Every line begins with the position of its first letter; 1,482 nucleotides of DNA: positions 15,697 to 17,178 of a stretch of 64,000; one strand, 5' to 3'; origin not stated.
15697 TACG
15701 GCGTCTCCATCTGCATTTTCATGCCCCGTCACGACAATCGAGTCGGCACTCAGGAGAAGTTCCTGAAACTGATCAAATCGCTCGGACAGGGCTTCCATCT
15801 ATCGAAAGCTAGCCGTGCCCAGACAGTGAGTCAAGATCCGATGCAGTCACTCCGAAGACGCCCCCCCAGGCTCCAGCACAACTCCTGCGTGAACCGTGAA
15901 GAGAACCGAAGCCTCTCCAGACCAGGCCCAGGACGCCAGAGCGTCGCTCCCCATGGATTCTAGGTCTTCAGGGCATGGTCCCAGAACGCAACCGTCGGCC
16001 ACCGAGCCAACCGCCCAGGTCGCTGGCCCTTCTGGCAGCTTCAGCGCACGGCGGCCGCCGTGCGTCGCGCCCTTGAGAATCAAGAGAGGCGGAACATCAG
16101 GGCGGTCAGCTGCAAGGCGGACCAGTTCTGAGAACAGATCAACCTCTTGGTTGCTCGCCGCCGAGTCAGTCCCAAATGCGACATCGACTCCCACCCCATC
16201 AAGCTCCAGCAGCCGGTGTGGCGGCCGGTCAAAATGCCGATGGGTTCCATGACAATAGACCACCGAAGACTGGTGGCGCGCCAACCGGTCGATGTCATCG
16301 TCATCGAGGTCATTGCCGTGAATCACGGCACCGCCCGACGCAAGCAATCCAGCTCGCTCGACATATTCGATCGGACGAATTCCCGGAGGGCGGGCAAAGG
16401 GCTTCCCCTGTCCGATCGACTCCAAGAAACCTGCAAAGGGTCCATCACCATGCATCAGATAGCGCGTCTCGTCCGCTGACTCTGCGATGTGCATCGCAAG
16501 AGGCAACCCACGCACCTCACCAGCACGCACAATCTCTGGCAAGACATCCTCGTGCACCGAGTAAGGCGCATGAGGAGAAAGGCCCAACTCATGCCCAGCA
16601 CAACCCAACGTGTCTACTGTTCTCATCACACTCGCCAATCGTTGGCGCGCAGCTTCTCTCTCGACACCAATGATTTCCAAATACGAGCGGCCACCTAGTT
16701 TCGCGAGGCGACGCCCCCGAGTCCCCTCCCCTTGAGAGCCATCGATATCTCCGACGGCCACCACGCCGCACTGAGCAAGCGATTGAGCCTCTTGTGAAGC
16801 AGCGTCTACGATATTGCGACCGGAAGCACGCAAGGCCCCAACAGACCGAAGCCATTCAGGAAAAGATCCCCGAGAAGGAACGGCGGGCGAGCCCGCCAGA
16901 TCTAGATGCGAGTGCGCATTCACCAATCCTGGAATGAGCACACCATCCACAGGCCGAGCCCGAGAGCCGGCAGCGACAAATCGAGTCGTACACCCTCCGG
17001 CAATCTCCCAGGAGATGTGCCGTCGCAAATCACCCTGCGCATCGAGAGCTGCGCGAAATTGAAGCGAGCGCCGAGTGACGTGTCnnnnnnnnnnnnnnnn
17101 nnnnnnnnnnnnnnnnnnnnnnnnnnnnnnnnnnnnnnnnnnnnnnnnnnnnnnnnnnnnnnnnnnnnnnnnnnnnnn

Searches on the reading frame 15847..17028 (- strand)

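Call 12: search_protein_families(library=pfam, proteins=[window:15847-17028:-], max_evalue=0.001)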
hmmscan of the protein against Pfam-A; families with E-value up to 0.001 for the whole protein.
window:15847-17028:- (393 aa): 1 family
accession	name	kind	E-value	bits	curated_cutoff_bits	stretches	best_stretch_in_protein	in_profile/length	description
PF01979.26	Amidohydro_1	-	5.8e-17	62.4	25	1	30-349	1-318/345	Amidohydrolase family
